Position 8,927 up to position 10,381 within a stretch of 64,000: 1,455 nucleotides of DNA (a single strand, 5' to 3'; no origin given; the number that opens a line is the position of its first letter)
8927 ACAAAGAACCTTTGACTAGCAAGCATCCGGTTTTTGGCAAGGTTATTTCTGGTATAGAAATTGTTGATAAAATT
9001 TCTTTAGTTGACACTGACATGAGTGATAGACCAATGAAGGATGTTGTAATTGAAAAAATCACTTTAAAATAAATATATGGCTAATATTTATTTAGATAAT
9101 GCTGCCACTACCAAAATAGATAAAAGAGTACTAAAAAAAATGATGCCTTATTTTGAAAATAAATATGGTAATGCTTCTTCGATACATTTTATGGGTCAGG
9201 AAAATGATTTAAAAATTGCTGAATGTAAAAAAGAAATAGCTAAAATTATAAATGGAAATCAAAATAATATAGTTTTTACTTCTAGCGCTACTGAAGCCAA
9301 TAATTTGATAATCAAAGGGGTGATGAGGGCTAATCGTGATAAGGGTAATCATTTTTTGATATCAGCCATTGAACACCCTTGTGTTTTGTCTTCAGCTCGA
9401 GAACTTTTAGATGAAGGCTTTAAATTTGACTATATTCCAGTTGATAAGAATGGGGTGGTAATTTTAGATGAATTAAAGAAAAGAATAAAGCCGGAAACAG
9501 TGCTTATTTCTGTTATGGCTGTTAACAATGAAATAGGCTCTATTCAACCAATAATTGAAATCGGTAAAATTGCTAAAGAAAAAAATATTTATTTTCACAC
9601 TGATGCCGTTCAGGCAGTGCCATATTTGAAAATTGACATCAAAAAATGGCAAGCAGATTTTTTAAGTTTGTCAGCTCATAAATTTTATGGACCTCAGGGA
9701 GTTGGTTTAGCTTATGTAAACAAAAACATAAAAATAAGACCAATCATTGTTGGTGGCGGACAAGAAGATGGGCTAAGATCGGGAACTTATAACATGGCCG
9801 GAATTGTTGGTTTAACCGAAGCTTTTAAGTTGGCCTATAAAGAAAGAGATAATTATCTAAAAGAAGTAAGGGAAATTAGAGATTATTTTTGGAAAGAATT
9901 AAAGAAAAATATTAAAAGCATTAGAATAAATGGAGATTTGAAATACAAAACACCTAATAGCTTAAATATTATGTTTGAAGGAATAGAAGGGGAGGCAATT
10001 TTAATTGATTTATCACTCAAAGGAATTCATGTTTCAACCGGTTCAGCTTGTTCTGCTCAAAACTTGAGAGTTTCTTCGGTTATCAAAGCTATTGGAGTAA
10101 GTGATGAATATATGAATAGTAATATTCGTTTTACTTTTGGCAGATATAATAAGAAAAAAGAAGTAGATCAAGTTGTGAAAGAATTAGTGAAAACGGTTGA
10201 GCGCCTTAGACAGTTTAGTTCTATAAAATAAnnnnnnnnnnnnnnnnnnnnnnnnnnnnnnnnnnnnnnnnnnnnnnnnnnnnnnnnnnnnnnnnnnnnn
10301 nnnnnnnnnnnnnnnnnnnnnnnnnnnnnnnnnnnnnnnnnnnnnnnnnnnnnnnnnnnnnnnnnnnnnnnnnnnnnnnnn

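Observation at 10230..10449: Candidate ~185-nt minus-strand sRNA hidden in the 246-nt nifS-nifU spacer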

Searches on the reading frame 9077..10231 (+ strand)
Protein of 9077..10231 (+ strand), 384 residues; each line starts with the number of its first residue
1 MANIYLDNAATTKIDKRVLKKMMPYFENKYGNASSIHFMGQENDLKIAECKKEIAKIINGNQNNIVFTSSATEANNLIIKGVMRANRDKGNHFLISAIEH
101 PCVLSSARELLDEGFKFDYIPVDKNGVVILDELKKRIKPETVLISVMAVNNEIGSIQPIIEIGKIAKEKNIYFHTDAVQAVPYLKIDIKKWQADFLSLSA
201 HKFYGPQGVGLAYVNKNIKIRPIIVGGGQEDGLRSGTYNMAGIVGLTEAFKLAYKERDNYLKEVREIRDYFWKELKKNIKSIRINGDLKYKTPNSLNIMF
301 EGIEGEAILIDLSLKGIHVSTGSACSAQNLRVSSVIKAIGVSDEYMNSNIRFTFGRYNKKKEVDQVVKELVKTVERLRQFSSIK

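Call 7: search_protein_families(library=pfam, proteins=[window:9077-10231:+])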
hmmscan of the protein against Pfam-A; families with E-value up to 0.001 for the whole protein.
window:9077-10231:+ (384 aa): 3 families
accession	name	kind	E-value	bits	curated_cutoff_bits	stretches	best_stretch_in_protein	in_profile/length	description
PF00266.25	Aminotran_5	-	1.6e-84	284.5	21.5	1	4-366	1-371/371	Aminotransferase class-V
PF01212.27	Beta_elim_lyase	-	3.2e-05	23.9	27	1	49-202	36-199/288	Beta-eliminating lyase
PF01053.26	Cys_Met_Meta_PP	-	0.00012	21.2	27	1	51-205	58-201/381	Cys/Met metabolism PLP-dependent enzyme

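Call 14: find_related_loci(query=window:9077-10228:+, collection=genome_contigs, flank=3000)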
Query window:9077-10228:+ (384 aa) in genome_contigs; peptide patterns used: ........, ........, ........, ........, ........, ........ (x = any residue, [..] = any of these).
142 stretches matched a pattern; 28 encode a relative of the query (tblastn E <= 1e-3); 28 distinct loci.
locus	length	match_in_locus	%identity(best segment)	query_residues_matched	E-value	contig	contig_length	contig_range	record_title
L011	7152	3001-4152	93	1-384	0e+0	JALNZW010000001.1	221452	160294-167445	MAG: Patescibacteria group bacterium isolate SO_2017_LW2 bin 120 scaffold_35_c1_LW138R_2017, whole genome shotgun sequen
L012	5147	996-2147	93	1-384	0e+0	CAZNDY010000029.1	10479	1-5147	MAG TPA_asm: uncultured Gammaproteobacteria bacterium isolate SRP241341_co1_32 genome assembly, contig: NODE_6698_length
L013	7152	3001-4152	93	1-384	0e+0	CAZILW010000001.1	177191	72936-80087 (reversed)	MAG TPA_asm: uncultured Gammaproteobacteria bacterium isolate SRP241326_co1_352 genome assembly, contig: NODE_115_length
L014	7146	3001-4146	80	3-384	0e+0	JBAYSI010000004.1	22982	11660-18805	MAG: Patescibacteria group bacterium isolate SO_2016_LW2_67 scaffold03980_LW138R_2016, whole genome shotgun sequence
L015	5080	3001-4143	81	4-384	0e+0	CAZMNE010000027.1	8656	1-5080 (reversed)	MAG TPA_asm: uncultured Gammaproteobacteria bacterium isolate binchicken_co173_189 genome assembly, contig: NODE_27293_l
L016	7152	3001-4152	82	1-384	0e+0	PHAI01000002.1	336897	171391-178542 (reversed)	MAG: Candidatus Falkowbacteria bacterium HGW-Falkowbacteria-1 08E140C01_scaffold_54, whole genome shotgun sequence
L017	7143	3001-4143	78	4-384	0e+0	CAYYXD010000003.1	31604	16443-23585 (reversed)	MAG TPA_asm: uncultured Gammaproteobacteria bacterium isolate SRP294416_co1_713 genome assembly, contig: NODE_2441_lengt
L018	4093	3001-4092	82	4-367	0e+0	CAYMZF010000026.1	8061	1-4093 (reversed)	MAG TPA_asm: uncultured Gammaproteobacteria bacterium isolate SRP192927_co3_442 genome assembly, contig: NODE_24248_leng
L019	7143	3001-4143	78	4-384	0e+0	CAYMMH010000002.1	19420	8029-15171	MAG TPA_asm: uncultured Gammaproteobacteria bacterium isolate SRP192927_co5_476 genome assembly, contig: NODE_3614_lengt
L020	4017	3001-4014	82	4-341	0e+0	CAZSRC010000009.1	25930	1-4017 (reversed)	MAG TPA_asm: uncultured Gammaproteobacteria bacterium isolate SRP192927_co9_113 genome assembly, contig: NODE_1088_lengt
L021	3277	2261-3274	81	4-341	0e+0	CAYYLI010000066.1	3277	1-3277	MAG TPA_asm: uncultured Gammaproteobacteria bacterium isolate SRP192927_co5_807 genome assembly, contig: NODE_73927_leng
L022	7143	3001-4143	59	4-383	5e-156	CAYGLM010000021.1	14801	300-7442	MAG TPA_asm: uncultured Gammaproteobacteria bacterium isolate ERP113451_co4_283 genome assembly, contig: NODE_2389_lengt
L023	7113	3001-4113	44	4-384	6e-101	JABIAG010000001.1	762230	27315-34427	MAG: Candidatus Woesearchaeota archaeon isolate SI048_bin101 k141_1078392, whole genome shotgun sequence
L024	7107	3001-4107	46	4-370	2e-95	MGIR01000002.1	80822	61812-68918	MAG: Candidatus Wolfebacteria bacterium RIFCSPLOWO2_01_FULL_45_19 rifcsplowo2_01_scaffold_1355, whole genome shotgun seq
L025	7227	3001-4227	41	4-368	2e-93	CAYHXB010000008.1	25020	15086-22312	MAG TPA_asm: uncultured Candidatus Saccharibacteria bacterium isolate ERP119705_co17_969 genome assembly, contig: NODE_2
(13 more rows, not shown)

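Call 37: find_homologous_proteins(query=window:9077-10228:+, max_evalue=1e-100)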
Query window:9077-10228:+ (384 aa): 1486 proteins with E <= 1e-100 among 8000 candidates; the best 120 are listed.
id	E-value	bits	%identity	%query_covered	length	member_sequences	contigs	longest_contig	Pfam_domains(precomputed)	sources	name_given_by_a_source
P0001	8.9e-240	813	95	100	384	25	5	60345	PF00266.26,PF01212.28,PF01053.27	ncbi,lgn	-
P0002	7.7e-209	711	82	99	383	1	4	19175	PF00266.26,PF01212.28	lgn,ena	-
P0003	6.2e-208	708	82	99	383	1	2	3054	PF00266.26,PF01212.28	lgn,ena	-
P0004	9.4e-208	708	82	99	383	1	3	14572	PF00266.26,PF01212.28,PF01053.27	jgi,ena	-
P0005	9.9e-208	708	82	99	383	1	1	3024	PF00266.26,PF01212.28,PF01053.27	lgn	-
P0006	1.3e-207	707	82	99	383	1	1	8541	PF00266.26,PF01212.28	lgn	-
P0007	1.7e-207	707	80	99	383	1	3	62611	PF00266.26,PF01212.28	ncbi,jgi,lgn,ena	ncbi:MAG: cysteine desulfurase family protein [Patescibacteria group bacterium]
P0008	1.7e-207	707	82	100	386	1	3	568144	PF00266.26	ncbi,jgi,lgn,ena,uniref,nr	ncbi:cysteine desulfurase NifS [Candidatus Falkowbacteria bacterium HGW-Falkowbacteria-1]|jgi:cystei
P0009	1.7e-206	704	82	99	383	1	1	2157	PF00266.26,PF01212.28,PF01053.27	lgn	-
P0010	1.5e-205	700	81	99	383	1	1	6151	PF00266.26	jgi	-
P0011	1.8e-205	700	82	99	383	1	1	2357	PF00266.26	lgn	-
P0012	8.6e-205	698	80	99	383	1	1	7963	PF00266.26,PF01053.27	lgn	-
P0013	8.7e-205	698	81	99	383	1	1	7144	PF00266.26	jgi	-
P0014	4.0e-204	696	80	99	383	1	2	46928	PF00266.26,PF01212.28,PF01053.27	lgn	-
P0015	5.7e-204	695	81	99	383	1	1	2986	PF00266.26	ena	-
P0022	4.0e-201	686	77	100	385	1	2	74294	PF00266.26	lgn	-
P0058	2.7e-187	640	74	99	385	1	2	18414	PF00266.26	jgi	jgi:cysteine desulfurase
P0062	9.7e-171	586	68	100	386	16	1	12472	PF00266.26,PF01212.28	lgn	-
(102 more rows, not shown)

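Call 38: list_cluster_members(proteins=[P0001, P0008, P0022])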
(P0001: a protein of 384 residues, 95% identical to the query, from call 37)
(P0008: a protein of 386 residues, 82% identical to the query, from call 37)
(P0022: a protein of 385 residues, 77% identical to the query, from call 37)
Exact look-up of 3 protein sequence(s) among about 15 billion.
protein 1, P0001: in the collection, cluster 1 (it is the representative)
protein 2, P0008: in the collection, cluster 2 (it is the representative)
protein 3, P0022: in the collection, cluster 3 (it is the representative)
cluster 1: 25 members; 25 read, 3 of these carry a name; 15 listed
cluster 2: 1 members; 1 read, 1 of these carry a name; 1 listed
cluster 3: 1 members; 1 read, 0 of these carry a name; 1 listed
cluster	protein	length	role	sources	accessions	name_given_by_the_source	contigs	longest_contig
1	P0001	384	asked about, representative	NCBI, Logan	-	-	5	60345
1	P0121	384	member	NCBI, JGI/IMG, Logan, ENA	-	cysteine desulfurase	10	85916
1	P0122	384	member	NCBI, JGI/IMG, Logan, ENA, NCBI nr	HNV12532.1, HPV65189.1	MAG TPA: cysteine desulfurase family protein [bacterium] | cysteine desulfurase family protein [bacterium]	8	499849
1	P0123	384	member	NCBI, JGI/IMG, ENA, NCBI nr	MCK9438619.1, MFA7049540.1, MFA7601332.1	MAG: cysteine desulfurase family protein [Patescibacteria group bacterium] | cysteine desulfurase [Patescibacteria group bacterium]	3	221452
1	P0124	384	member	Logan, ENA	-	-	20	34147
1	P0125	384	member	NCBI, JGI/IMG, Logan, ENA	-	-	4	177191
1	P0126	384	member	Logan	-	-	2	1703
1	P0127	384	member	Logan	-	-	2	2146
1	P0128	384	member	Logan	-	-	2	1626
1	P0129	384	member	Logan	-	-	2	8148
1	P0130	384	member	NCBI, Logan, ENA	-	-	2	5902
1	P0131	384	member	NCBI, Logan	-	-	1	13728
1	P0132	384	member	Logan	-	-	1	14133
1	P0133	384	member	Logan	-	-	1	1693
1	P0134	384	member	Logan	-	-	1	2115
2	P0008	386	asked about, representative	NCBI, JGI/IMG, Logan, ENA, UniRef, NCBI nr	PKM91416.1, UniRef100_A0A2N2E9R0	cysteine desulfurase NifS [Candidatus Falkowbacteria bacterium HGW-Falkowbacteria-1] | cysteine desulfurase | cysteine desulfurase n=1 Tax=Candidatus Falkowbacteria bacterium HGW-Falkowbacteria-1 ...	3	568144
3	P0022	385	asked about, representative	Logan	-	-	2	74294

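Call 40: find_encoding_contigs(protein=P0001, flank=1500, max_places=6)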
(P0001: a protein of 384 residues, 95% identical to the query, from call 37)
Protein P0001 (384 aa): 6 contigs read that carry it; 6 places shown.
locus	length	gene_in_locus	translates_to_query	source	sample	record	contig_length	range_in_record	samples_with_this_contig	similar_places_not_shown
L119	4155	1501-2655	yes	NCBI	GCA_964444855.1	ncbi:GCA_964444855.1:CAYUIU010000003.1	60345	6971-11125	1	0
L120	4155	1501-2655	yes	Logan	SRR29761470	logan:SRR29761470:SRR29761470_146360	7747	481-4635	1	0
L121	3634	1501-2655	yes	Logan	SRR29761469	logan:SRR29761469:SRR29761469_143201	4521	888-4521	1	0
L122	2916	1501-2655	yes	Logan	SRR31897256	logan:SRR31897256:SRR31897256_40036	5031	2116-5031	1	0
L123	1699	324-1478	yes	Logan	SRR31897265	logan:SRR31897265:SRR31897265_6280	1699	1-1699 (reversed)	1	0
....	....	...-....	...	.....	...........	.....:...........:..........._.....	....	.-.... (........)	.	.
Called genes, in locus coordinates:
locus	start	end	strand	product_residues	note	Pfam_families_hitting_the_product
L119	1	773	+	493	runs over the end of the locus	PF01743:PolyA_pol, PF12627:PolyA_pol_RNAbd, PF01966:HD, PF13735:tRNA_NucTran2_2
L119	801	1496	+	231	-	PF00160:Pro_isomerase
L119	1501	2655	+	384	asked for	PF00266:Aminotran_5, PF01053:Cys_Met_Meta_PP (weak), PF01212:Beta_elim_lyase (weak)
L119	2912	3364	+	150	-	PF01592:NifU_N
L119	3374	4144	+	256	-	PF02535:Zip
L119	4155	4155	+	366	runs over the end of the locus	PF01098:FTSW_RODA_SPOVE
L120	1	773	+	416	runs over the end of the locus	?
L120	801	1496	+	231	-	PF00160:Pro_isomerase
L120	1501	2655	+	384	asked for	PF00266:Aminotran_5, PF01053:Cys_Met_Meta_PP (weak), PF01212:Beta_elim_lyase (weak)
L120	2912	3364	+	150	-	PF01592:NifU_N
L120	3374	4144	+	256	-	PF02535:Zip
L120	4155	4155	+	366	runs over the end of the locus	PF01098:FTSW_RODA_SPOVE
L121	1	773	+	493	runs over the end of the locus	PF01743:PolyA_pol, PF12627:PolyA_pol_RNAbd, PF01966:HD, PF13735:tRNA_NucTran2_2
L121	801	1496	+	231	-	PF00160:Pro_isomerase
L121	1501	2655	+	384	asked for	PF00266:Aminotran_5, PF01053:Cys_Met_Meta_PP (weak), PF01212:Beta_elim_lyase (weak)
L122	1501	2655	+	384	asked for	PF00266:Aminotran_5, PF01053:Cys_Met_Meta_PP (weak), PF01212:Beta_elim_lyase (weak)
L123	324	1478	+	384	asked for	PF00266:Aminotran_5, PF01053:Cys_Met_Meta_PP (weak), PF01212:Beta_elim_lyase (weak)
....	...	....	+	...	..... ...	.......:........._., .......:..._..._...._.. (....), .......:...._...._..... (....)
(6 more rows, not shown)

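Call 41: find_encoding_contigs(protein=P0022, flank=1500, max_places=3)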
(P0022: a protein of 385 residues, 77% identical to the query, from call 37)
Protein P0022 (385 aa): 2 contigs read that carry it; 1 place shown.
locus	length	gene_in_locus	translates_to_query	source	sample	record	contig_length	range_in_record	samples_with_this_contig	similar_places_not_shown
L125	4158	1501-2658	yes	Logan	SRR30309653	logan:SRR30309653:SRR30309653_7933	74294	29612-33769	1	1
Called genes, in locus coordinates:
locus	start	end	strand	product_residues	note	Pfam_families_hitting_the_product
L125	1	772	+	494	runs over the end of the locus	PF01743:PolyA_pol, PF12627:PolyA_pol_RNAbd, PF01966:HD, PF13735:tRNA_NucTran2_2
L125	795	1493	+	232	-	PF00160:Pro_isomerase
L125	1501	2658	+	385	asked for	PF00266:Aminotran_5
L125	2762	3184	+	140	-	PF01592:NifU_N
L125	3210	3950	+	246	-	PF02535:Zip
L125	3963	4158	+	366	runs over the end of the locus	PF01098:FTSW_RODA_SPOVE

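Call 42: find_encoding_contigs(protein=P0058, flank=1500, max_places=3)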
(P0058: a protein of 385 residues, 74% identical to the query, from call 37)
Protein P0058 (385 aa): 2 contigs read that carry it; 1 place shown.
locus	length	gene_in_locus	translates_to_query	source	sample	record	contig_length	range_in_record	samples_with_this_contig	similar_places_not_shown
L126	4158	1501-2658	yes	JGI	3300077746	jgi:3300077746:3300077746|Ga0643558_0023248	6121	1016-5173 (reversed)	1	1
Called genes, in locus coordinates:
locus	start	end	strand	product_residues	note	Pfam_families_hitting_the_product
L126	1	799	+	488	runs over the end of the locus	PF01743:PolyA_pol, PF12627:PolyA_pol_RNAbd, PF01966:HD, PF13735:tRNA_NucTran2_2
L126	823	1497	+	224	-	PF00160:Pro_isomerase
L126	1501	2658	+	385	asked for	PF00266:Aminotran_5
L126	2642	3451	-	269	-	PF13495:Phage_int_SAM_4, PF00589:Phage_integrase, PF22823:MrpR_C_cat (weak)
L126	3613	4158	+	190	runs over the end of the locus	-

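Call 43: find_encoding_contigs(protein=P0062, flank=1500, max_places=3)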
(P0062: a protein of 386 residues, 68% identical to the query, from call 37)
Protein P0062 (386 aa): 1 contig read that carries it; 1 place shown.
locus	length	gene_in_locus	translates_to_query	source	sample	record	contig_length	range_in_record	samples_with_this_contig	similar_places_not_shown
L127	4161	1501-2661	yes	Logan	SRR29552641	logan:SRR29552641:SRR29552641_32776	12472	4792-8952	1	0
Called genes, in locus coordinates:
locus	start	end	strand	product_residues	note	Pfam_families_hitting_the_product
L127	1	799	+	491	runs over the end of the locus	PF01743:PolyA_pol, PF12627:PolyA_pol_RNAbd, PF01966:HD, PF13735:tRNA_NucTran2_2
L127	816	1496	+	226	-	PF00160:Pro_isomerase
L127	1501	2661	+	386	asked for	PF00266:Aminotran_5, PF01212:Beta_elim_lyase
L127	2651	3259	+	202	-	PF00561:Abhydrolase_1 (faint), PF06821:Ser_hydrolase (weak)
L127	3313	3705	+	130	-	PF01592:NifU_N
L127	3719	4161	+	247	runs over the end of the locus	PF02535:Zip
